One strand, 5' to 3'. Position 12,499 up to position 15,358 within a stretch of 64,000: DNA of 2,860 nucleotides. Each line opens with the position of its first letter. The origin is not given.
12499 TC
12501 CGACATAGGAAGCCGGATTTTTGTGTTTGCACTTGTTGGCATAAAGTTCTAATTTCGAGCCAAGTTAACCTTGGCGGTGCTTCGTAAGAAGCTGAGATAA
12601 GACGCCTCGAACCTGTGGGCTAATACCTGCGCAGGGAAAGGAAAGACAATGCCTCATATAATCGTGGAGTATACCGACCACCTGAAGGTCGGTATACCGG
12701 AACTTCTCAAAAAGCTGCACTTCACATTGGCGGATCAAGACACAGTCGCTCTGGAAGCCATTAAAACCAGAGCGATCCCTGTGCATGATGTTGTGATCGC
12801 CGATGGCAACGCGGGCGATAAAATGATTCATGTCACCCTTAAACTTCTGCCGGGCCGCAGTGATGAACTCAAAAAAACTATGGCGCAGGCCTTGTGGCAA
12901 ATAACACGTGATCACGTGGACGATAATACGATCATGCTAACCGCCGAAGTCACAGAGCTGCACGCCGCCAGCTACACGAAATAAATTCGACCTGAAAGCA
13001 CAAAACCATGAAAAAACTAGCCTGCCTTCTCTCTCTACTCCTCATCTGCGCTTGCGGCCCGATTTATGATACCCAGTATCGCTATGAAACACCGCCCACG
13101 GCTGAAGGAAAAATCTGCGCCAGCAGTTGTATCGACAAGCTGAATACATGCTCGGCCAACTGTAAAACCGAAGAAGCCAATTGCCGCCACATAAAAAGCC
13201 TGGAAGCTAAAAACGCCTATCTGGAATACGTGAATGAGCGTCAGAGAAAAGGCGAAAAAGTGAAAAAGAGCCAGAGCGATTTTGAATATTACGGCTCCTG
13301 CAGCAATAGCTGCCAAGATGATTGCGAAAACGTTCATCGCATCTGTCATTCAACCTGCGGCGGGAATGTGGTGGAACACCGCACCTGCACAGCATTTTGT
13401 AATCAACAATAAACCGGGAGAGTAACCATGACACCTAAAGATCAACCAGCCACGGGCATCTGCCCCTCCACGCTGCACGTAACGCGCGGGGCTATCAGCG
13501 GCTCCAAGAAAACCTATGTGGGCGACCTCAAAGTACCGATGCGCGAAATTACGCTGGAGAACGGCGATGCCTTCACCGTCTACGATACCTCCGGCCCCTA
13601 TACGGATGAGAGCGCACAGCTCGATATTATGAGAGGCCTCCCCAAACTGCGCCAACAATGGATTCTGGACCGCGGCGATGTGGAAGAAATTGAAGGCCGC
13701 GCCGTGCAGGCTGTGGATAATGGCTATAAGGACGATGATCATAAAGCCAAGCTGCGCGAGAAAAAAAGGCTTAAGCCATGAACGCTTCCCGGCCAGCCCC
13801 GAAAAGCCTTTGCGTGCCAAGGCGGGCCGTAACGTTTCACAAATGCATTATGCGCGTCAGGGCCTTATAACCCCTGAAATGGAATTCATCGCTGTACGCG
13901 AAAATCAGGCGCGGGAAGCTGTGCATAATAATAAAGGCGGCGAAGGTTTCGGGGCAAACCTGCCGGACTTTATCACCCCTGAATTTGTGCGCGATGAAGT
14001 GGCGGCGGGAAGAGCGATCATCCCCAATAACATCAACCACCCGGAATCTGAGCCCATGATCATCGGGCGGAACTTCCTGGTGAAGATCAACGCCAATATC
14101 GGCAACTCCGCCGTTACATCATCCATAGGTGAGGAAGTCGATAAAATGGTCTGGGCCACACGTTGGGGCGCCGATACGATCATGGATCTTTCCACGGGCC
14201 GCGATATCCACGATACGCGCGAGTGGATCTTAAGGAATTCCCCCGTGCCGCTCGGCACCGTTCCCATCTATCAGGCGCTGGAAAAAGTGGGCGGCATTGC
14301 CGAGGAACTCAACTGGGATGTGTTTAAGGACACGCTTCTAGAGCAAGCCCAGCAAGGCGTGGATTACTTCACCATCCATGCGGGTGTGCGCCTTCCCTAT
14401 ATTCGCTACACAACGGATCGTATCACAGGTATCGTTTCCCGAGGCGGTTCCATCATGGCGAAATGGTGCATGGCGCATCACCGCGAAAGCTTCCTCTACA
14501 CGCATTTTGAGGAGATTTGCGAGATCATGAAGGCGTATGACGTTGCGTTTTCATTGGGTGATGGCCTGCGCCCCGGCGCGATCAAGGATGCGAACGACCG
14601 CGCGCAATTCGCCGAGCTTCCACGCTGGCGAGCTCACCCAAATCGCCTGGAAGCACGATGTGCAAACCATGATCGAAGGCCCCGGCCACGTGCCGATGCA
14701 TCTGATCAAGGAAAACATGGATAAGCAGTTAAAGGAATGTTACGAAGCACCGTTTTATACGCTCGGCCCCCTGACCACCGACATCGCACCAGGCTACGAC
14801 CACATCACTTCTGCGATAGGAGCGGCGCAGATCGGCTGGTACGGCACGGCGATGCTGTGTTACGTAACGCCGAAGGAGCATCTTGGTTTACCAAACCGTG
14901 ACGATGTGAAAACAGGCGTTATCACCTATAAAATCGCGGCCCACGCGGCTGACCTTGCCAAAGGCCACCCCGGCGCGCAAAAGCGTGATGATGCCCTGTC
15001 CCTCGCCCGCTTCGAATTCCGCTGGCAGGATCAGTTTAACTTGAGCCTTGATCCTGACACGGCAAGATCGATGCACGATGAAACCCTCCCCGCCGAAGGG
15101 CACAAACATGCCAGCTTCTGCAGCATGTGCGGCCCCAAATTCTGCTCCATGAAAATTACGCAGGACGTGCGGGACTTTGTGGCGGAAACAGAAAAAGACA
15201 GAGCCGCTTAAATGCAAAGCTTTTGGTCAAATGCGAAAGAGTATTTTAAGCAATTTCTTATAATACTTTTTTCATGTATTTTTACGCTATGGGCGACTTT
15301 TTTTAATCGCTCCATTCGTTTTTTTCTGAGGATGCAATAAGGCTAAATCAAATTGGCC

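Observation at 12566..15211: TPP riboswitch controls a CHMI-type tautomerase and a Cys-rich lipoprotein ahead of thiC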

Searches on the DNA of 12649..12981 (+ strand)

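Call 10: search_rna_families(sources=[L001, L002, L003, L004, L005, L006, L007, L008, L009, L010, L011, L012, L013, L014, L015, L016, L017, L018, L019, L020], threshold=gathering)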
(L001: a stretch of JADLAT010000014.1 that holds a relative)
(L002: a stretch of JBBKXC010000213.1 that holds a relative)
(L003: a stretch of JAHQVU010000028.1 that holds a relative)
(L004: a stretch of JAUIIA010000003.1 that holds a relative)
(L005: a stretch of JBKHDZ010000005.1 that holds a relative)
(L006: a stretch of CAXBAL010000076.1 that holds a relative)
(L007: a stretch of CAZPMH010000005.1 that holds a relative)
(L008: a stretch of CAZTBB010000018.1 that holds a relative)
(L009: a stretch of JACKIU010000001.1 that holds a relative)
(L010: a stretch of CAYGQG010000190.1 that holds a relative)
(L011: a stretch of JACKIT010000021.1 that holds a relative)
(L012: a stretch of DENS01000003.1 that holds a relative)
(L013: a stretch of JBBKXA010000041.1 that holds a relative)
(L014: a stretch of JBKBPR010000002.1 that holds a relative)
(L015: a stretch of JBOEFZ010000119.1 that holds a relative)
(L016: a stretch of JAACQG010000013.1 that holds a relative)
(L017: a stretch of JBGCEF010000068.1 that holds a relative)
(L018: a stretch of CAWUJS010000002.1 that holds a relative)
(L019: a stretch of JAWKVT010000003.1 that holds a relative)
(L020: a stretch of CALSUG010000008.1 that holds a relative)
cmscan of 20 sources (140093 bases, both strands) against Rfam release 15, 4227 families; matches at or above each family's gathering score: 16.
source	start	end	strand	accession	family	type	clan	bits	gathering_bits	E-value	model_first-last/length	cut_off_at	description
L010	2391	2486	+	RF00059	TPP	Cis-reg; riboswitch;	-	69.3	54.3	3.2e-11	1-105/105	no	TPP riboswitch aptamer (THI element)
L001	3910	4006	+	RF00059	TPP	Cis-reg; riboswitch;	-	68.4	54.3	5.4e-11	1-105/105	no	TPP riboswitch aptamer (THI element)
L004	3910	4005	+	RF00059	TPP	Cis-reg; riboswitch;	-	68.3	54.3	5.7e-11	1-105/105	no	TPP riboswitch aptamer (THI element)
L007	3910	4005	+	RF00059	TPP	Cis-reg; riboswitch;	-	67.6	54.3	8.5e-11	1-105/105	no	TPP riboswitch aptamer (THI element)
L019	3910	4005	+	RF00059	TPP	Cis-reg; riboswitch;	-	67.4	54.3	9.7e-11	1-105/105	no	TPP riboswitch aptamer (THI element)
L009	3472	3568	+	RF00059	TPP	Cis-reg; riboswitch;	-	66.8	54.3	1.3e-10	1-105/105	no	TPP riboswitch aptamer (THI element)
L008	3901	4002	+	RF00059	TPP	Cis-reg; riboswitch;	-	66.5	54.3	1.6e-10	1-105/105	no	TPP riboswitch aptamer (THI element)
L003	3913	4005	+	RF00059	TPP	Cis-reg; riboswitch;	-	65.5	54.3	2.8e-10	1-105/105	no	TPP riboswitch aptamer (THI element)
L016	3910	4006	+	RF00059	TPP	Cis-reg; riboswitch;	-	61.9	54.3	2.1e-09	1-105/105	no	TPP riboswitch aptamer (THI element)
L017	278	373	+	RF00059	TPP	Cis-reg; riboswitch;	-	60.5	54.3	4.8e-09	1-105/105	no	TPP riboswitch aptamer (THI element)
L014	3885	4002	+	RF00059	TPP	Cis-reg; riboswitch;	-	59.7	54.3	7.5e-09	1-105/105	no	TPP riboswitch aptamer (THI element)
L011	1166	1271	+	RF00059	TPP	Cis-reg; riboswitch;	-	59.5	54.3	8.6e-09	1-105/105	no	TPP riboswitch aptamer (THI element)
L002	1941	2038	+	RF00059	TPP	Cis-reg; riboswitch;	-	58.5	54.3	1.5e-08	1-105/105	no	TPP riboswitch aptamer (THI element)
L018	3907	4005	+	RF00059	TPP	Cis-reg; riboswitch;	-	58.2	54.3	1.8e-08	1-105/105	no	TPP riboswitch aptamer (THI element)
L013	3910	4005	+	RF00059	TPP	Cis-reg; riboswitch;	-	57.7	54.3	2.3e-08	1-105/105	no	TPP riboswitch aptamer (THI element)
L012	3910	4002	+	RF00059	TPP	Cis-reg; riboswitch;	-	56.4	54.3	5e-08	1-105/105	no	TPP riboswitch aptamer (THI element)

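Call 11: search_rna_families(sources=[L021, L022, L023, L024, L025, L028, L031, L032, L035, L036, L056, L065, L069, L072, L073, L074, L076, L080, L026, L046], threshold=gathering)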
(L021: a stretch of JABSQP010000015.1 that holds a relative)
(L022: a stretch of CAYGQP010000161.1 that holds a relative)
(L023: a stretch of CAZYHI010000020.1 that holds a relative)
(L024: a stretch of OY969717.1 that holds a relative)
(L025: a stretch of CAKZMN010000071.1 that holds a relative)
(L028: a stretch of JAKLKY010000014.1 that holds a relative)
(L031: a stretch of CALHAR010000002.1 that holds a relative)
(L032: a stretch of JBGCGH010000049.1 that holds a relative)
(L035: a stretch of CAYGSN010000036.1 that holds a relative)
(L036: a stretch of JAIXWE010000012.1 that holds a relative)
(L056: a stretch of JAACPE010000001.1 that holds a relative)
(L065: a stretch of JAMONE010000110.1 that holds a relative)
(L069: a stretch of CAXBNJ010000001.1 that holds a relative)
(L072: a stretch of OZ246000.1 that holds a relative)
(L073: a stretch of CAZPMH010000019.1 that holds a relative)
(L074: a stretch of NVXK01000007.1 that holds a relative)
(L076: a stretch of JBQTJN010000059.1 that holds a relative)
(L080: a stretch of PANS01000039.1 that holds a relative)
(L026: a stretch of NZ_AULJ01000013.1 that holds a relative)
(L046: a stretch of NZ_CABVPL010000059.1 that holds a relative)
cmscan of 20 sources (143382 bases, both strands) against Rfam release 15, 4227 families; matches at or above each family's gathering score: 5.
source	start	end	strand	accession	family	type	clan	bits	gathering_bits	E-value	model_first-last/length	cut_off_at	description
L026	356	422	-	RF01690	Bacillaceae-1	Gene; sRNA;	-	70.9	35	1.1e-10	1-67/67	no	Bacillaceae-1 RNA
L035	3897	4002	+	RF00059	TPP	Cis-reg; riboswitch;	-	60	54.3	6.3e-09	1-105/105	no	TPP riboswitch aptamer (THI element)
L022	3899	4002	+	RF00059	TPP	Cis-reg; riboswitch;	-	59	54.3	1.1e-08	1-105/105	no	TPP riboswitch aptamer (THI element)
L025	2813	2911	+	RF00059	TPP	Cis-reg; riboswitch;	-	57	54.3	3.6e-08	1-105/105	no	TPP riboswitch aptamer (THI element)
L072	3911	4005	+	RF00059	TPP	Cis-reg; riboswitch;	-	54.9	54.3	1.1e-07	1-105/105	no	TPP riboswitch aptamer (THI element)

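Call 31: search_rna_families(sources=[L005, L006, L015, L028, L065, L073, L076, L024], threshold=evalue, max_evalue=0.1)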
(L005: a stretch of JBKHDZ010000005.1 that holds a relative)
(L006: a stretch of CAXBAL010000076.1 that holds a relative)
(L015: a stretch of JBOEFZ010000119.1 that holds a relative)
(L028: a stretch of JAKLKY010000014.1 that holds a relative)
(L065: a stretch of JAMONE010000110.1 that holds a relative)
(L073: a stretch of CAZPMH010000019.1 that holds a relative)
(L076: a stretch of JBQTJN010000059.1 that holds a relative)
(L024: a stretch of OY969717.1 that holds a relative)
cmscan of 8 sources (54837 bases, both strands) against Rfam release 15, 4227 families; matches with E-value up to 0.1: 4.
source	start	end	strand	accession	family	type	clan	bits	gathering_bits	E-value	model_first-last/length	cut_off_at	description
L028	3900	4007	+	RF00059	TPP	Cis-reg; riboswitch;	-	52.2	54.3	2e-07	1-105/105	no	TPP riboswitch aptamer (THI element)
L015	3426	3521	+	RF00059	TPP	Cis-reg; riboswitch;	-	41.4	54.3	9.1e-05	1-105/105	no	TPP riboswitch aptamer (THI element)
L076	3837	4006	+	RF00059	TPP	Cis-reg; riboswitch;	-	34.2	54.3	0.0054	1-105/105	no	TPP riboswitch aptamer (THI element)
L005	3922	4001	+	RF00059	TPP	Cis-reg; riboswitch;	-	34.1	54.3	0.0057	1-105/105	no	TPP riboswitch aptamer (THI element)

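Call 63: search_rna_families(sources=[L093, L094, L006, L073], threshold=evalue, max_evalue=5)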
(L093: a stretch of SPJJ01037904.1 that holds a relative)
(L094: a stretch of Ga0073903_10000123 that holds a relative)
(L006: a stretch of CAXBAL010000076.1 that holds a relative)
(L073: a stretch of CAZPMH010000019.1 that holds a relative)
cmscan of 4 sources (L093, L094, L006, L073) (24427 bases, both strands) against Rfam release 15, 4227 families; matches with E-value up to 5: 5.
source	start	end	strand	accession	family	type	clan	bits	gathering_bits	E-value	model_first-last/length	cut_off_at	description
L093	113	221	+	RF00059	TPP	Cis-reg; riboswitch;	-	45.6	54.3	3.8e-06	1-105/105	no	TPP riboswitch aptamer (THI element)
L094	2388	2472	+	RF00059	TPP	Cis-reg; riboswitch;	-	44.5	54.3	7.3e-06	1-105/105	no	TPP riboswitch aptamer (THI element)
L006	3915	4005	+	RF00059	TPP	Cis-reg; riboswitch;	-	28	54.3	0.079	1-105/105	no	TPP riboswitch aptamer (THI element)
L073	4463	4582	+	RF00059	TPP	Cis-reg; riboswitch;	-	26.6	54.3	0.18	1-105/105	no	TPP riboswitch aptamer (THI element)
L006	1638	1728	-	RF00513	Trp_leader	Cis-reg; leader;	-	21.4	41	3.1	1-100/100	no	Tryptophan operon leader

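Call 80: search_rna_families(sources=[L179, L180, L091, L084, L177, L176, L173, L090, L036], threshold=gathering)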
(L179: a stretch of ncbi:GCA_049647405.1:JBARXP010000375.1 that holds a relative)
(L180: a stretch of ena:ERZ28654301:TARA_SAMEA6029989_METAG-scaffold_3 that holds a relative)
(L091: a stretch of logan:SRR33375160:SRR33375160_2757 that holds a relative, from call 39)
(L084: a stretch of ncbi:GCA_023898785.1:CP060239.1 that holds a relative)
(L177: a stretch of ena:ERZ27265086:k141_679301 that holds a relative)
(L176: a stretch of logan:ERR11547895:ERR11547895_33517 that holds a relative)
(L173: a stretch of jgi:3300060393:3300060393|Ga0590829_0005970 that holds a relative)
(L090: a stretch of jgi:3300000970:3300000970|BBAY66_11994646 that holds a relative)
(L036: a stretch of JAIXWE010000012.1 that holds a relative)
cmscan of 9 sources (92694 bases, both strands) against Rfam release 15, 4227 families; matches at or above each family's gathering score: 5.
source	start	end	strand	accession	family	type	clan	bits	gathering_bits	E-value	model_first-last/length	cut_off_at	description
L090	15644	16049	+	RF00010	RNaseP_bact_a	Gene; ribozyme;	CL00002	301.8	100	1.3e-97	1-367/367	no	Bacterial RNase P class A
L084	9900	10006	+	RF00059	TPP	Cis-reg; riboswitch;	-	66.1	54.3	1.3e-10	1-105/105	no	TPP riboswitch aptamer (THI element)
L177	7971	8043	-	RF00005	tRNA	Gene; tRNA;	CL00001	60.2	29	2.3e-10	1-71/71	no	tRNA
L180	4850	5004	+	RF00059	TPP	Cis-reg; riboswitch;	-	58.6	54.3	9.4e-09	1-105/105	no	TPP riboswitch aptamer (THI element)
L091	5501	5634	+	RF00059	TPP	Cis-reg; riboswitch;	-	55.4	54.3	5.6e-08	1-105/105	no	TPP riboswitch aptamer (THI element)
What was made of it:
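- On TPP riboswitch (Rfam RF00059): The position is the same in at least 25 related loci (calls 10, 11, 31, 63, 80).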

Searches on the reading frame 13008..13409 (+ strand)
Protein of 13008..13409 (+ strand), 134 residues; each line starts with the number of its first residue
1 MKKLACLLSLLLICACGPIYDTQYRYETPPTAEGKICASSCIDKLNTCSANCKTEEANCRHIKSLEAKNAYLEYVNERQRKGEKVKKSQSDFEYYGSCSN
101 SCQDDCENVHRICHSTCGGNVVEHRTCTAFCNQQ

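Call 4: search_protein_families(library=pfam, proteins=[window:13008-13409:+], max_evalue=0.01)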
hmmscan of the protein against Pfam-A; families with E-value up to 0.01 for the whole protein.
window:13008-13409:+ (134 aa): 0 families

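Call 5: search_protein_families(library=ncbifam, proteins=[window:13008-13409:+], max_evalue=0.01)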
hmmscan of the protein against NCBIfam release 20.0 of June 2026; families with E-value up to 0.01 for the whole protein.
window:13008-13409:+ (134 aa): 0 families
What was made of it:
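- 13008..13412 (+): 134-aa Cys-rich lipoprotein (15 Cys, CX3C repeats; precomputed Pfam PF27284 Aq_678); lineage-specific cargo between X and thiC. No hit in the local Pfam or NCBIfam (calls 4, 5).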

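Call 36: find_homologous_proteins(query=window:13008-13409:+, max_evalue=0.001)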
Query window:13008-13409:+ (134 aa): 4 proteins with E <= 0.001 among 8 candidates.
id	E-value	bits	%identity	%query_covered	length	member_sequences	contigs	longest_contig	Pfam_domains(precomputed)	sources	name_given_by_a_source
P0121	9.8e-86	302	100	100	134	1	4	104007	PF27284.1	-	-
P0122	9.0e-54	199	69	93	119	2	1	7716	PF27284.1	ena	-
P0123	9.5e-47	176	57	96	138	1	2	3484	PF27284.1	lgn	-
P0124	1.2e-45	173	54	99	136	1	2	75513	PF27284.1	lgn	-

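Call 39: find_encoding_contigs(protein=P0124, flank=6000, max_places=2)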
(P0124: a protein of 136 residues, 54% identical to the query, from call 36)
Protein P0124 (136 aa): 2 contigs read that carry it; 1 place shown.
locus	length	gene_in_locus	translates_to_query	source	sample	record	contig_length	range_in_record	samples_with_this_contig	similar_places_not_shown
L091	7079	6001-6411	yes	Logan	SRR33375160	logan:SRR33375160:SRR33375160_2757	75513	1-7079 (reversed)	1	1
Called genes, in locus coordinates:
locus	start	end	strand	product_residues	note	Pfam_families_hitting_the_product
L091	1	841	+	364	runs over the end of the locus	PF02912:Phe_tRNA-synt_N, PF01409:tRNA-synt_2d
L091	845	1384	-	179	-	-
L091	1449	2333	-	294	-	-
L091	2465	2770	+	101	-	PF02036:SCP2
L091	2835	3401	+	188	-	PF13279:4HBT_2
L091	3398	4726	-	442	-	PF03349:Toluene_X, PF13505:OMP_b-brl, PF10677:DUF2490 (faint)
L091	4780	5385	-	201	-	PF00578:AhpC-TSA, PF02630:SCO1-SenC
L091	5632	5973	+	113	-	PF02962:CHMI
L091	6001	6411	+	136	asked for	PF27284:Aq_678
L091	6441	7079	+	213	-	?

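Call 61: search_solved_structures(query=window:13008-13409:+, max_evalue=10)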
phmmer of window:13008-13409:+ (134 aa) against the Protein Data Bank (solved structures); distinct sequences matched with E-value up to 10: 1.
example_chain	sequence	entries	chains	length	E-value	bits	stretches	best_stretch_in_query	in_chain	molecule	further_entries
2d7i_A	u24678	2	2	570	0.62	13.3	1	79-120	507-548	Polypeptide N-acetylgalactosaminyltransferase 10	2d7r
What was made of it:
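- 13008..13412 (+): No PDB relative (call 61).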

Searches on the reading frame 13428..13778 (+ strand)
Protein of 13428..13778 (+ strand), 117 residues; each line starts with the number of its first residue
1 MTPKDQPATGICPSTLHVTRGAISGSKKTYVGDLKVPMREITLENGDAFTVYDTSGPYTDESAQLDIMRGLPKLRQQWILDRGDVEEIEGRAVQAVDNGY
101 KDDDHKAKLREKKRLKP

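Call 4: search_protein_families(library=pfam, proteins=[window:13428-13778:+], max_evalue=0.01)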
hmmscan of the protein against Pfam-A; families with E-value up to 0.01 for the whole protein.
window:13428-13778:+ (117 aa): 1 family
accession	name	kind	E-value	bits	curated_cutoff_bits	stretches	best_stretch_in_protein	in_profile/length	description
PF13667.11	ThiC-associated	-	1.3e-20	73.4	27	1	25-86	4-81/81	ThiC-associated domain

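Call 5: search_protein_families(library=ncbifam, proteins=[window:13428-13778:+], max_evalue=0.01)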
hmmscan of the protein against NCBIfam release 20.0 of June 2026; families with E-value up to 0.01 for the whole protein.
window:13428-13778:+ (117 aa): 1 family
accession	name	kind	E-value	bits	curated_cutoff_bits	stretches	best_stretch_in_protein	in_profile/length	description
NF006763.1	PRK09284.1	equivalog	1.4e-16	60.1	650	1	26-110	7-103/564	phosphomethylpyrimidine synthase ThiC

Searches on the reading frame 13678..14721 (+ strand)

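Call 4: search_protein_families(library=pfam, proteins=[window:13678-14721:+], max_evalue=0.01)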
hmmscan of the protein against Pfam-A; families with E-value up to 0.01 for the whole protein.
window:13678-14721:+ (348 aa): 1 family
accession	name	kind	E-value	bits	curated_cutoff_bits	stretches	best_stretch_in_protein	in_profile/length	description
PF01964.24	ThiC_Rad_SAM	-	1.3e-93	314.5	25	1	55-315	2-243/420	Radical SAM ThiC family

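Call 5: search_protein_families(library=ncbifam, proteins=[window:13678-14721:+], max_evalue=0.01)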
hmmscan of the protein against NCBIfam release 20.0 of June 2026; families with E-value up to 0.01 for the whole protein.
window:13678-14721:+ (348 aa): 4 families
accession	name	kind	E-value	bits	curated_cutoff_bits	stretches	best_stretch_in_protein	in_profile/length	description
NF006763.1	PRK09284.1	equivalog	1.5e-164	548.6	650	1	27-314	91-379/564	phosphomethylpyrimidine synthase ThiC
TIGR00190.1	thiC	equivalog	1e-111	373.8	460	1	53-314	1-242/423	phosphomethylpyrimidine synthase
NF009895.0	PRK13352.1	equivalog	1.2e-87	294.4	410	2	99-315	26-244/430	phosphomethylpyrimidine synthase ThiC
TIGR04386.1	ThiC_like_1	exception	1.3e-58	198.8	700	1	99-312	24-242/426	B12 lower ligand biosynthesis ThiC-like protein BzaB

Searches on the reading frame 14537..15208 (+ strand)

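Call 4: search_protein_families(library=pfam, proteins=[window:14537-15208:+], max_evalue=0.01)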
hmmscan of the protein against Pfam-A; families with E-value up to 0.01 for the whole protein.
window:14537-15208:+ (224 aa): 1 family
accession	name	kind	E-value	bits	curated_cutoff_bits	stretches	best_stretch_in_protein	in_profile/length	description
PF01964.24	ThiC_Rad_SAM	-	2e-83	281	25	1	29-209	244-419/420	Radical SAM ThiC family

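Call 5: search_protein_families(library=ncbifam, proteins=[window:14537-15208:+], max_evalue=0.01)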
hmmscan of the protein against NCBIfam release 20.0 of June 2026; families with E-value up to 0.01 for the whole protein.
window:14537-15208:+ (224 aa): 4 families
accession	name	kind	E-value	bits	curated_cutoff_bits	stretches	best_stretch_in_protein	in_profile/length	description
NF006763.1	PRK09284.1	equivalog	1.3e-119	400.3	650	1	31-212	383-564/564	phosphomethylpyrimidine synthase ThiC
TIGR00190.1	thiC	equivalog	3.5e-93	312.7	460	1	30-213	245-423/423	phosphomethylpyrimidine synthase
NF009895.0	PRK13352.1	equivalog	1.5e-85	287.6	410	1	29-214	245-423/430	phosphomethylpyrimidine synthase ThiC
TIGR04386.1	ThiC_like_1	exception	5e-60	203.4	700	1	30-210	247-422/426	B12 lower ligand biosynthesis ThiC-like protein BzaB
